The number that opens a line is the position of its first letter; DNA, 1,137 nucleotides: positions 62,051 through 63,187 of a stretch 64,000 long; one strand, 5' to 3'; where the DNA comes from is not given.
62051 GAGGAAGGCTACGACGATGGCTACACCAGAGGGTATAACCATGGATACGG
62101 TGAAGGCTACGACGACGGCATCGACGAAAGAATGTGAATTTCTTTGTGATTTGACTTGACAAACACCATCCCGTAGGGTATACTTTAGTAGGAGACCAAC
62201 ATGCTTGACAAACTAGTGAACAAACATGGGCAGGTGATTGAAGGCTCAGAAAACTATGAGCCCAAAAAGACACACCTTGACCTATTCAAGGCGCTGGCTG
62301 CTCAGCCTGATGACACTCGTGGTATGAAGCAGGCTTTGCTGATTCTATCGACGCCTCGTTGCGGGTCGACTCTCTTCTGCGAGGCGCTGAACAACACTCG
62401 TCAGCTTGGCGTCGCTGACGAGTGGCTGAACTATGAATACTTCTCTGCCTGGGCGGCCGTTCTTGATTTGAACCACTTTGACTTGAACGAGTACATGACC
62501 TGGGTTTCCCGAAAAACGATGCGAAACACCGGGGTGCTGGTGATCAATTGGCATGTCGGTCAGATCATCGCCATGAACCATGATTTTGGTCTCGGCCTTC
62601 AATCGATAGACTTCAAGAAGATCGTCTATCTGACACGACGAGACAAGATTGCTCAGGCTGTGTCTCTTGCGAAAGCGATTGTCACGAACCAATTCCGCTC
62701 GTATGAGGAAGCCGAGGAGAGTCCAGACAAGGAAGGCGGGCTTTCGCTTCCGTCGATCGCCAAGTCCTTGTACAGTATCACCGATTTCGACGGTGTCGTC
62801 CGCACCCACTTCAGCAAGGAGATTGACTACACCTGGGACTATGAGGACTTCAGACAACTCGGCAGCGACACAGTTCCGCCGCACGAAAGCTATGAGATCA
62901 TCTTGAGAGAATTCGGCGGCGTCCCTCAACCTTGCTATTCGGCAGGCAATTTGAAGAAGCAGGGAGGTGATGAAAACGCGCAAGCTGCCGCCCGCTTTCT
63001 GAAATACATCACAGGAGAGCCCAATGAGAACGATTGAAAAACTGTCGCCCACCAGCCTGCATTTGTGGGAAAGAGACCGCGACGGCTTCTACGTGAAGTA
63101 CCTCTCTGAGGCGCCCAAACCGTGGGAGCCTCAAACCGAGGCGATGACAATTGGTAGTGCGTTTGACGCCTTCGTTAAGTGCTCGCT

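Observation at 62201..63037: Stf0-like sulfotransferase expressed from a dedicated strong phage promoter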

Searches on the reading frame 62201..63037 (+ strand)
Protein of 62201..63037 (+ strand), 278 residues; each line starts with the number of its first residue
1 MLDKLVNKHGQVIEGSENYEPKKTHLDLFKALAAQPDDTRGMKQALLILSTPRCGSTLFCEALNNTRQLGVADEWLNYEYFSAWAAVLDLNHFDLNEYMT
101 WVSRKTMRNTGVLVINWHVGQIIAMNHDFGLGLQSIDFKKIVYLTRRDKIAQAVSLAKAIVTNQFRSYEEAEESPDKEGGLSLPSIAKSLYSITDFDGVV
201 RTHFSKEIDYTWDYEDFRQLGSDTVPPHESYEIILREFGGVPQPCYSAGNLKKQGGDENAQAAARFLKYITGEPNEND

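Call 3: search_protein_families(library=pfam, proteins=[window:62201-63037:+], max_evalue=10)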
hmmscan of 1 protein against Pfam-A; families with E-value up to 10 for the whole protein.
window:62201-63037:+ (278 aa): 1 family
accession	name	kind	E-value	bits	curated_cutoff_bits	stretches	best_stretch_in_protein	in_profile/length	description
PF09037.16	Sulphotransf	-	2e-11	44.3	22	2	46-92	2-48/244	Stf0 sulphotransferase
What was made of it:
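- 62201..63037 (+): Stf0-family sulfotransferase CDS, 278 aa. Pfam PF09037 at 44.3 bits against GA 22 (call 3).
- On Stf0 sulfotransferase family (Pfam PF09037): 44.3 bits against 22, E 2e-11 (call 3).
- On NodH/Sulfotransfer_3 (PF13469): No PF13469 hit at E<=10 (call 3).
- Closest known: NodH / LpsS-type rhizobial sulfotransferases. Different: No Pfam Sulfotransfer_3 (PF13469) hit for the window protein at E<=10 (call 3).
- Checked: The whole protein scores 44.3 bits, E 2e-11, against a gathering cut-off of 22 (call 3).
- Pfam PF09037 scores 44.3 bits against GA 22 (call 3).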

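Call 4: search_protein_families(library=phrogs, proteins=[window:62201-63037:+], max_evalue=1)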
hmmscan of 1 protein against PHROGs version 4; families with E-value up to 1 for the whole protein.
window:62201-63037:+ (278 aa): 0 families

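Call 5: search_protein_families(library=ncbifam, proteins=[window:62201-63037:+], max_evalue=10)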
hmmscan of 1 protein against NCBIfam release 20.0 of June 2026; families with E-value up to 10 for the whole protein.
window:62201-63037:+ (278 aa): 1 family
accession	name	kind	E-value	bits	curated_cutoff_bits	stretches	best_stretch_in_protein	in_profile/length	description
NF047724.1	TrhSuTaseStf0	equivalog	1.9e-07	30.6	400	2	141-223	132-211/261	trehalose 2-sulfotransferase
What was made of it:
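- On Trehalose 2-sulfotransferase (NCBIfam NF047724 equivalog; sulfolipid-1 pathway): 30.6 bits against a cut-off of 400 (call 5).
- Closest known: Stf0. Different: It scores 30.6 bits against the 400-bit equivalog cut-off for trehalose 2-sulfotransferase (call 5).
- The protein is not an orthologue of trehalose 2-sulfotransferase (call 5). The protein is not orthologous to trehalose 2-sulfotransferase (call 5).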

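Call 10: search_dna_similar(query=window:62201-63037:+, collection=phages, mode=protein, max_rows=30, max_evalue=0.01)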
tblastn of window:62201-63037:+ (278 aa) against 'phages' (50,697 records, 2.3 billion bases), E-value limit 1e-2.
No match.
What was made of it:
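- Closest known: Sulfotransferases already reported in phages and viruses. Different: They belong to other Pfam families and have no detectable sequence similarity to this protein (no tblastn hit in GenBank phages, call 10).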

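Call 12: find_homologous_proteins(query=window:62201-63037:+, max_evalue=0.001)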
Query window:62201-63037:+ (278 aa): 96 proteins with E <= 0.001 among 1306 candidates.
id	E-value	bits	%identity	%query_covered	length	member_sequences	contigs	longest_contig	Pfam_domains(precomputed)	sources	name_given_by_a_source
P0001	4.6e-187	638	100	100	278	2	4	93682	PF09037.17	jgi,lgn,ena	-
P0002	1.8e-128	445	70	98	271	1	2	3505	PF09037.17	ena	-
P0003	1.2e-126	439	67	99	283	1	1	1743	PF09037.17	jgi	jgi:hypothetical protein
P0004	5.4e-126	437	69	100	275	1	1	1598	PF09037.17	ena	-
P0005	1.0e-125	436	71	100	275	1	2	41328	PF09037.17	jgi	jgi:LPS sulfotransferase NodH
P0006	2.0e-124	432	69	99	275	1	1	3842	PF09037.17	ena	-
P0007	1.0e-122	427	68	100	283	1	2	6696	PF09037.17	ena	-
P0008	3.2e-121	422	68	99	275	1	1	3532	PF09037.17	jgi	-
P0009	3.5e-121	422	68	98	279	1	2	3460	PF09037.17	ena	-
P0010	3.6e-121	422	68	100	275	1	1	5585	PF09037.17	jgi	-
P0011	5.1e-121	421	68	98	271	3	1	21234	PF09037.17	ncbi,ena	-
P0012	1.2e-120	420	67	100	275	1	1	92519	PF09037.17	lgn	-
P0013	8.0e-120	417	68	98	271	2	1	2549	PF09037.17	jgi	jgi:LPS sulfotransferase NodH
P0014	1.3e-119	416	66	98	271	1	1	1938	PF09037.17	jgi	jgi:LPS sulfotransferase NodH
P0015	5.1e-118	411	67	98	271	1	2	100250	PF09037.17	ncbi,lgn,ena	-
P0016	2.4e-116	406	67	100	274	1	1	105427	PF09037.17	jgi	jgi:LPS sulfotransferase NodH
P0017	1.6e-114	400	66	98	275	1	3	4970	PF09037.17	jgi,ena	-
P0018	6.0e-80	286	52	93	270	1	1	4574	PF09037.17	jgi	jgi:LPS sulfotransferase NodH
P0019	6.6e-79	283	54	91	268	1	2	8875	PF09037.17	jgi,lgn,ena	-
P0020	6.2e-76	273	50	91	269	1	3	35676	PF09037.17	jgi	jgi:LPS sulfotransferase NodH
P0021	5.7e-75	270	51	91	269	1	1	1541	PF09037.17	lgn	-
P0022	1.7e-72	262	49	91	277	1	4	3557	PF09037.17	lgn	-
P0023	2.4e-72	261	50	91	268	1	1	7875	PF09037.17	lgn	-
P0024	1.4e-69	252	48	95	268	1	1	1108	PF09037.17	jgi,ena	-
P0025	5.8e-69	250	45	98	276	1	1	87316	PF09037.17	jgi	jgi:LPS sulfotransferase NodH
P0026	1.5e-68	249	50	92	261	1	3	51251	PF09037.17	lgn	-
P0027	5.4e-68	247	50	92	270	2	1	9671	PF09037.17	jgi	jgi:LPS sulfotransferase NodH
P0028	6.9e-68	247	48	94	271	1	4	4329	PF09037.17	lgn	-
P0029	7.4e-68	247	47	91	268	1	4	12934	PF09037.17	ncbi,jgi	ncbi:MAG: Stf0 family sulfotransferase [Planctomycetota bacterium]|jgi:LPS sulfotransferase NodH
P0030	8.4e-67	243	51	91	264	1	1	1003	PF09037.17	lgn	-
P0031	3.6e-66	241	49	91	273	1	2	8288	PF09037.17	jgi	jgi:LPS sulfotransferase NodH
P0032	3.0e-65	238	46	91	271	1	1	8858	PF09037.17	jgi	jgi:LPS sulfotransferase NodH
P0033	8.6e-64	233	46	91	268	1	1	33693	PF09037.17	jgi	jgi:LPS sulfotransferase NodH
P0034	1.2e-63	233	47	92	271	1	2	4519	PF09037.17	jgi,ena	-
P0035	2.0e-63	232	45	91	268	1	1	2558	PF09037.17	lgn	-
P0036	2.7e-63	232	47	91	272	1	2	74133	PF09037.17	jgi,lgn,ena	-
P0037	1.0e-62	230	46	91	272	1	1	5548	PF09037.17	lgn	-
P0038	5.4e-62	227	47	92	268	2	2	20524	PF09037.17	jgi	jgi:LPS sulfotransferase NodH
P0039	4.1e-61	225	43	90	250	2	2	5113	PF09037.17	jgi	jgi:LPS sulfotransferase NodH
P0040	5.6e-61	224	46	91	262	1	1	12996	PF09037.17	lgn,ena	-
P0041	1.9e-60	222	46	91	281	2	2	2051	PF09037.17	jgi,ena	-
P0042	1.9e-60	222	44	91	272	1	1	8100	PF09037.17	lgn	-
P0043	2.3e-60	222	47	91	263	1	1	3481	PF09037.17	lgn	-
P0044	2.5e-59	219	44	91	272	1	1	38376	PF09037.17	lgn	-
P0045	1.2e-58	216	43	97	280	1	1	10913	PF09037.17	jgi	jgi:LPS sulfotransferase NodH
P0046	1.3e-58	216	43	91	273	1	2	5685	PF09037.17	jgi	jgi:LPS sulfotransferase NodH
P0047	1.8e-58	216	45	90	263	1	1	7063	PF09037.17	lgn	-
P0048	1.2e-57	213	44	93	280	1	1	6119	PF09037.17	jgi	jgi:LPS sulfotransferase NodH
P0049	1.6e-56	210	45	91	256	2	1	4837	PF09037.17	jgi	jgi:LPS sulfotransferase NodH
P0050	4.9e-56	208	42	94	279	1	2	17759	PF09037.17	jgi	jgi:LPS sulfotransferase NodH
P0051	5.2e-56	208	46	91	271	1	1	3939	PF09037.17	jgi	jgi:LPS sulfotransferase NodH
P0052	1.3e-54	203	62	58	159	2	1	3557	PF09037.17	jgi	jgi:LPS sulfotransferase NodH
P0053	2.0e-54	203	42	91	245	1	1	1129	PF09037.17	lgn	-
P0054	2.7e-54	202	43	92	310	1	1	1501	PF09037.17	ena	-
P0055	3.0e-54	202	44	91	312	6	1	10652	PF09037.17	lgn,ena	-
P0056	2.4e-53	199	42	90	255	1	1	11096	PF09037.17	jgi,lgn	jgi:LPS sulfotransferase NodH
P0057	2.9e-53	199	40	91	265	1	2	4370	PF09037.17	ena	-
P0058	4.4e-53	198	43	92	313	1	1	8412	PF09037.17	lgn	-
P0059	5.4e-51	191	45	92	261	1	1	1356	PF09037.17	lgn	-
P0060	2.2e-49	186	42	90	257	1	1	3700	PF09037.17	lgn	-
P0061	3.6e-49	185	61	55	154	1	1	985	PF09037.17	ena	-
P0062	2.8e-46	176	42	90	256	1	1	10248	PF09037.17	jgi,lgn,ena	-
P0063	6.4e-46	175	39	91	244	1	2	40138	PF09037.17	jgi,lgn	jgi:LPS sulfotransferase NodH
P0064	1.9e-45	173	39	92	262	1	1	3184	PF09037.17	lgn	-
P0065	1.1e-42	164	38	91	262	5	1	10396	PF09037.17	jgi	jgi:LPS sulfotransferase NodH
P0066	2.6e-42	163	41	91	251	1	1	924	PF09037.17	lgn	-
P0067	4.2e-42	162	38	93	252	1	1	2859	PF09037.17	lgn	-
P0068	1.6e-39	154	38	93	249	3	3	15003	PF09037.17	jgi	jgi:LPS sulfotransferase NodH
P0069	3.0e-39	153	38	91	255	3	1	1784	PF09037.17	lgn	-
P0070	5.8e-38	149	37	91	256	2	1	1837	PF09037.17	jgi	jgi:LPS sulfotransferase NodH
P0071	1.1e-37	148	38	86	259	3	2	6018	PF09037.17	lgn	-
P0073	5.5e-34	136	41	65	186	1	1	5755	PF09037.17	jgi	jgi:LPS sulfotransferase NodH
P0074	1.1e-33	135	38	90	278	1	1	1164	PF09037.17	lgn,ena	-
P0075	4.9e-33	132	35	90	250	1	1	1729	PF09037.17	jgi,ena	-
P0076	4.3e-31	126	31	89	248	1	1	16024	PF09037.17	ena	-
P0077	1.4e-28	118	33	89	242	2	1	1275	PF09037.17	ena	-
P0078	1.2e-27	115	36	78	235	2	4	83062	PF09037.17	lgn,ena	-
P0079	1.2e-27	115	33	88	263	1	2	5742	PF09037.17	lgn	-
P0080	8.5e-27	112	32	90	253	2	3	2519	PF09037.17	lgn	-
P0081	9.2e-24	102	30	90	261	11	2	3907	PF09037.17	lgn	-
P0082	1.5e-23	101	33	68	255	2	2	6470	PF09037.17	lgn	-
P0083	2.3e-11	61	35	65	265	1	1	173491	PF09037.17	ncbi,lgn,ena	-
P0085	2.4e-10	58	31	85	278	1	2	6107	PF09037.17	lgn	-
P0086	5.0e-9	54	36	43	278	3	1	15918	PF09037.17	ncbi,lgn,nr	ncbi:MAG TPA: Stf0 family sulfotransferase [Ramlibacter sp.]|nr:Stf0 family sulfotransferase [Ramlib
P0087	5.1e-9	54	30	83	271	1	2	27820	PF09037.17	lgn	-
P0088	1.2e-8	53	33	44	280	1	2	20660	PF09037.17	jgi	-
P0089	3.7e-7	48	30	82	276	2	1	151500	PF09037.17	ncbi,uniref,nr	ncbi:Stf0 family sulfotransferase [Caenimonas sp. SL110]|uniref:Stf0 family sulfotransferase n=1 Tax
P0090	4.1e-7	47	33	45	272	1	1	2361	PF09037.17,PF13469.13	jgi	jgi:trehalose 2-sulfotransferase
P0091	7.8e-7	47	33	46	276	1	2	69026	PF09037.17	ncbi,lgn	ncbi:MAG: Stf0 family sulfotransferase [Pseudomonadota bacterium]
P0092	8.0e-6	43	33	42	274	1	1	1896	PF09037.17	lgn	-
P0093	3.1e-5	41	26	75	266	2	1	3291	PF09037.17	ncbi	-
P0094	2.2e-4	39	33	45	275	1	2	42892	PF09037.17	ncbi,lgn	-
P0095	4.7e-4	37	32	44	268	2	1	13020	PF09037.17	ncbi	-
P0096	5.9e-4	37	31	46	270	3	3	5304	PF09037.17,PF13469.13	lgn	-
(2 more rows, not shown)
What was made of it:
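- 62201..63037 (+): 96 homologues found, all but two carrying PF09037 (call 12).
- On Stf0 sulfotransferase family (Pfam PF09037): 94 of 96 homologues carry PF09037 (call 12).
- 96 homologues were found (call 12).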

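Call 13: search_solved_structures(query=window:62201-63037:+, max_evalue=1, show_alignments=2)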
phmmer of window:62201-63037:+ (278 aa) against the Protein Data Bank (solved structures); distinct sequences matched with E-value up to 1: 0.
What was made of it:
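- The single-sequence search of PDB sequences found nothing (call 13).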

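Call 14: find_encoding_contigs(protein=P0001, flank=10000, max_places=4)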
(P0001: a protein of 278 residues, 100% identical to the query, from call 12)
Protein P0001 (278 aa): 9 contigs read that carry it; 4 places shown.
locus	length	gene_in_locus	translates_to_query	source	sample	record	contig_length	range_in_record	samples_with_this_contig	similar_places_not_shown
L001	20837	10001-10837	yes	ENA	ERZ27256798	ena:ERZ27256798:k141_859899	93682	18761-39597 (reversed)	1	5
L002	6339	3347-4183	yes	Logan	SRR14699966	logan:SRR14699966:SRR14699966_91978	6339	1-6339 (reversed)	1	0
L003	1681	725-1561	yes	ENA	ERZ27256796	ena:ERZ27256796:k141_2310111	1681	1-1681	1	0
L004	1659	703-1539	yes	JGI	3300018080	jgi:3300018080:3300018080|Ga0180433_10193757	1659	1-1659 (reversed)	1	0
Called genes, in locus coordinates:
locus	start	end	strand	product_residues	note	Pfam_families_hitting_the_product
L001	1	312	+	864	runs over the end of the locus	PF00476:DNA_pol_A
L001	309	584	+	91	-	-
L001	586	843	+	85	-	-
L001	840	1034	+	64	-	-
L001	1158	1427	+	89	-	-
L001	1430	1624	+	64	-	-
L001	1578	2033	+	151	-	PF23886:DUF7239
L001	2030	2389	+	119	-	-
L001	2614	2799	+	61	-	-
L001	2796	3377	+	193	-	PF00929:RNase_T (faint), PF16473:Rv2179c-like (faint)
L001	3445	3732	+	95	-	-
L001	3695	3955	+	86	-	-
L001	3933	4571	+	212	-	PF21840:DUF6899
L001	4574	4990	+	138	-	-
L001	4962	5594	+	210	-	PF06941:NT5C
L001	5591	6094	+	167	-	-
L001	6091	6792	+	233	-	PF13404:HTH_AsnC-type (faint)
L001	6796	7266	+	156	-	-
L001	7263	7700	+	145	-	-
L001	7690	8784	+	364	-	PF01068:DNA_ligase_A_M (faint), PF14743:DNA_ligase_OB_2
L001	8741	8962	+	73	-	-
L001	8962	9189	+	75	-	-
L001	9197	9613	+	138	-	-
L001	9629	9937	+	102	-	-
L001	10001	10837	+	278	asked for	PF09037:Sulphotransf (faint)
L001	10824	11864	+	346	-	-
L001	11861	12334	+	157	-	PF00583:Acetyltransf_1, PF13508:Acetyltransf_7, PF14542:Acetyltransf_CG (weak)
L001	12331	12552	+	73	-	-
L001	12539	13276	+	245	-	PF01555:N6_N4_Mtase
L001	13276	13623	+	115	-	-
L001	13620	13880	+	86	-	-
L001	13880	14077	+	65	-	PF09723:Zn_ribbon_8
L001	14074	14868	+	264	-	PF15891:Nuc_deoxyri_tr2 (faint), PF09834:DUF2061 (weak)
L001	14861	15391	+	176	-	PF00383:dCMP_cyt_deam_1, PF14437:MafB19-deam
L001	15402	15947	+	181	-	PF03819:MazG (faint)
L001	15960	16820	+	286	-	PF04389:Peptidase_M28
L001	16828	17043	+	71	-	-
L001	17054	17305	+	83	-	-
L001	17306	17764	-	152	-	-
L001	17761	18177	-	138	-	-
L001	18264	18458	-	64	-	-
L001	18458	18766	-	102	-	-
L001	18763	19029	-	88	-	-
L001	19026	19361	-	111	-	-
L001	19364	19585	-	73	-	-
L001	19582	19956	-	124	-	PF26820:Phage_T4_Y00F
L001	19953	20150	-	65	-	-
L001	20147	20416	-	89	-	-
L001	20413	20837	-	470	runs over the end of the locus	-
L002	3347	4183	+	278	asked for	PF09037:Sulphotransf (faint)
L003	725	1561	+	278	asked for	PF09037:Sulphotransf (faint)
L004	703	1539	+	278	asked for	PF09037:Sulphotransf (faint)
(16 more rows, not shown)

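Call 16: search_solved_structures(query=A1, max_evalue=1, show_alignments=2)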
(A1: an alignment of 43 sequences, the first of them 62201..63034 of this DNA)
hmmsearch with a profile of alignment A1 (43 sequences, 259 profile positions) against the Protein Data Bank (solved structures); distinct sequences matched with E-value up to 1: 5.
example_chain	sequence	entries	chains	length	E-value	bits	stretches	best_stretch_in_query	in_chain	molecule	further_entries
1tex_A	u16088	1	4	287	7.9e-23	84.4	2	134-252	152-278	Stf0 Sulfotransferase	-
9vki_A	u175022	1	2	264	0.00064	22.5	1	134-208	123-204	LPS sulfotransferase NodH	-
4gox_A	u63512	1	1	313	0.03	17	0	30-56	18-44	Polyketide synthase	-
4gbm_A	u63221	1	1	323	0.14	14.8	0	39-58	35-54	CurM Sulfotransferase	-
8y0e_I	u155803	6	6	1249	0.69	12.5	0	156-251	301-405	M1249L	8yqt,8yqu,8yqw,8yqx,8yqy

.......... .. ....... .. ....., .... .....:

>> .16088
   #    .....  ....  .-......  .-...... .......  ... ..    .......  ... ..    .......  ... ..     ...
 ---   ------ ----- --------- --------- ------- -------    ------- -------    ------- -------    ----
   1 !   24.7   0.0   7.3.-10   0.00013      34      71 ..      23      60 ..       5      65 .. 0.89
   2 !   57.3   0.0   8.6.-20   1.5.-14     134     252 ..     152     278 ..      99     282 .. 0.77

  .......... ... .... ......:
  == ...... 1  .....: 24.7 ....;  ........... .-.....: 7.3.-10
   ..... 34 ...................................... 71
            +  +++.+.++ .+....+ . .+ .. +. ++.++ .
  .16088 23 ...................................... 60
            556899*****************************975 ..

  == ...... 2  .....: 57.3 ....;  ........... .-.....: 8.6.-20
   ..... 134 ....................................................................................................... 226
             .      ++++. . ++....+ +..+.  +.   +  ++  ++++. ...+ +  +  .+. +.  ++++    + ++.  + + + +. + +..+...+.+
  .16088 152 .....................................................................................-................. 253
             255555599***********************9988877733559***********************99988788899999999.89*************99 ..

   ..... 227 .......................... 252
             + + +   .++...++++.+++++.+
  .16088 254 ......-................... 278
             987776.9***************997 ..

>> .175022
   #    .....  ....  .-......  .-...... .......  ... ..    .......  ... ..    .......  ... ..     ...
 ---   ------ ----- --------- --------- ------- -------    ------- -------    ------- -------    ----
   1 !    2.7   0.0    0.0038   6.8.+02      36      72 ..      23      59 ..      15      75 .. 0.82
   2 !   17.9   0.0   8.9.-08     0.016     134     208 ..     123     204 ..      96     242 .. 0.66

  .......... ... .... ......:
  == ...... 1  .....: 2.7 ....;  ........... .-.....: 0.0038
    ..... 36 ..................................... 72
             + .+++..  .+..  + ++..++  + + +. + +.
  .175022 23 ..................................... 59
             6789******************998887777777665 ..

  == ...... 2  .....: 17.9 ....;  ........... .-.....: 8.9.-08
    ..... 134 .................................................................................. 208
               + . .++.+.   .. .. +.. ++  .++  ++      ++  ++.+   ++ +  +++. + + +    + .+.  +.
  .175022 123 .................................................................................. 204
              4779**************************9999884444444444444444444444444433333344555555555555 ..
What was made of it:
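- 62201..63037 (+): Homologue profile against PDB 1TEX at E 7.9e-23 (call 16).
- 62351..62371 (+): Codons for T51-P-R-C-G-S-T57, the 5'-phosphosulfate-binding (PSB) loop with Arg53. The loop aligns to Stf0 'QRSGST' (call 16).
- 62420..62422 (+): Codon for E74, the candidate general base. It aligns to residue 56 of the 1TEX chain, which is native Glu36 after the 20-residue tag (call 16).
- On Stf0 sulfotransferase family (Pfam PF09037): It aligns to Stf0 QRSGST (call 16).
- On NodH/Sulfotransfer_3 (PF13469): The homologue profile hits 9VKI NodH only weakly (E 6e-4, 3'PB region) (call 16).
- On Tyrosylprotein sulfotransferase: There is no sequence-level hit (calls 3, 16).
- Closest known: NodH / LpsS-type rhizobial sulfotransferases. 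Same: The homologue profile gives a weak match to 9VKI (E 6e-4, call 16).
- The profile of 43 homologues hits 1TEX Stf0 at E 7.9e-23 (call 16).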

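Call 18: find_encoding_contigs(protein=P0016, flank=8000, max_places=2)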
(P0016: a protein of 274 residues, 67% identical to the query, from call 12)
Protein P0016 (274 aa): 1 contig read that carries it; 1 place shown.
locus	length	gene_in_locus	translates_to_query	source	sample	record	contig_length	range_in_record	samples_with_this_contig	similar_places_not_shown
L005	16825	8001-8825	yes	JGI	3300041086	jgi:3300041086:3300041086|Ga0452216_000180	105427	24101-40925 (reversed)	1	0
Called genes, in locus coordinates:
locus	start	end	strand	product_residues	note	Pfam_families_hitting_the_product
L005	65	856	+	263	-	-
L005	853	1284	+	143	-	PF23886:DUF7239 (weak)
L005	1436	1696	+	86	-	-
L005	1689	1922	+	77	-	-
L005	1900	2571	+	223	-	PF21840:DUF6899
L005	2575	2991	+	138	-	-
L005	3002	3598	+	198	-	PF06941:NT5C (weak)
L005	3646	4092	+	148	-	-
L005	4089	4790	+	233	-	-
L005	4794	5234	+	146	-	-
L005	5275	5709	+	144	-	-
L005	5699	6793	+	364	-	PF01068:DNA_ligase_A_M (faint), PF14743:DNA_ligase_OB_2 (weak)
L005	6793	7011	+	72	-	-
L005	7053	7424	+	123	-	-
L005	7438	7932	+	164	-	-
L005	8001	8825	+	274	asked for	PF09037:Sulphotransf (weak)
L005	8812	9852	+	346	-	-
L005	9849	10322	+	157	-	PF00583:Acetyltransf_1, PF13508:Acetyltransf_7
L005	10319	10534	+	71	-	-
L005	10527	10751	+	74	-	-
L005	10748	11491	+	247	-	PF01555:N6_N4_Mtase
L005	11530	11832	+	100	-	-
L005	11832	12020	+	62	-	-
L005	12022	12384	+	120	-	-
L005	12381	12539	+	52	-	-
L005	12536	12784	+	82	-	-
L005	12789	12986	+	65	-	PF09723:Zn_ribbon_8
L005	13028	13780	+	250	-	PF09834:DUF2061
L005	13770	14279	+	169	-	PF00383:dCMP_cyt_deam_1, PF14437:MafB19-deam (weak)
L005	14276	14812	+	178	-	PF03819:MazG (weak)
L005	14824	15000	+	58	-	-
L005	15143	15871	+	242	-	PF04389:Peptidase_M28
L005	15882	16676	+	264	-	PF00557:Peptidase_M24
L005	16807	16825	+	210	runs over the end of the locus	PF09414:RNA_ligase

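Call 19: find_encoding_contigs(protein=P0025, flank=8000, max_places=2)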
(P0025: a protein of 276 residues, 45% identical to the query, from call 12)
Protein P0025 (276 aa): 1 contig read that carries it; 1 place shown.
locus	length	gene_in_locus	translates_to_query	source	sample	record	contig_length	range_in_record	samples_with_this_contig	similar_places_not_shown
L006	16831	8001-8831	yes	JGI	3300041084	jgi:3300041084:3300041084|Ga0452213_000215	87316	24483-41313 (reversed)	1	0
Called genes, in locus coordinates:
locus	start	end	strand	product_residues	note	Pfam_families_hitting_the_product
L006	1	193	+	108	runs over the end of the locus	-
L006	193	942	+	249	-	PF21840:DUF6899 (weak)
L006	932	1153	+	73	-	-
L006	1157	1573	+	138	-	-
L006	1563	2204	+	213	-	PF06941:NT5C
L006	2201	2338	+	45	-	-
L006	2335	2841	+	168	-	-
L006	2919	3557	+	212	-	-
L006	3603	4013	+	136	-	-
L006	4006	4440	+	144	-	-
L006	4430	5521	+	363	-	PF01068:DNA_ligase_A_M (faint), PF14743:DNA_ligase_OB_2 (weak)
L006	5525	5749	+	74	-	-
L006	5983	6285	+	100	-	-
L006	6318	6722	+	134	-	-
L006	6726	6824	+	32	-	-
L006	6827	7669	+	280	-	PF02985:HEAT (faint), PF13646:HEAT_2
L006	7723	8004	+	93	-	-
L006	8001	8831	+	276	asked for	PF09037:Sulphotransf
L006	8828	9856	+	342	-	-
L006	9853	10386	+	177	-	PF00583:Acetyltransf_1 (faint)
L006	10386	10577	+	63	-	-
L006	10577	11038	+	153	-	-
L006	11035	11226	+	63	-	-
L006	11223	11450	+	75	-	-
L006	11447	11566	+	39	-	-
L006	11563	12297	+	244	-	PF01555:N6_N4_Mtase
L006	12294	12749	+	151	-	-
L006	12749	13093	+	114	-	-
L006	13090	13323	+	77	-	-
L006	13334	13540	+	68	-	-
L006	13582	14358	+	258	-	PF09834:DUF2061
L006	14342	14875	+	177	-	PF00383:dCMP_cyt_deam_1, PF14437:MafB19-deam (weak)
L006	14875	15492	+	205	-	-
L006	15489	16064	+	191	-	PF03819:MazG (weak)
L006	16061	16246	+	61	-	-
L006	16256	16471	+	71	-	-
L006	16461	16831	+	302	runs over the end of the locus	PF04389:Peptidase_M28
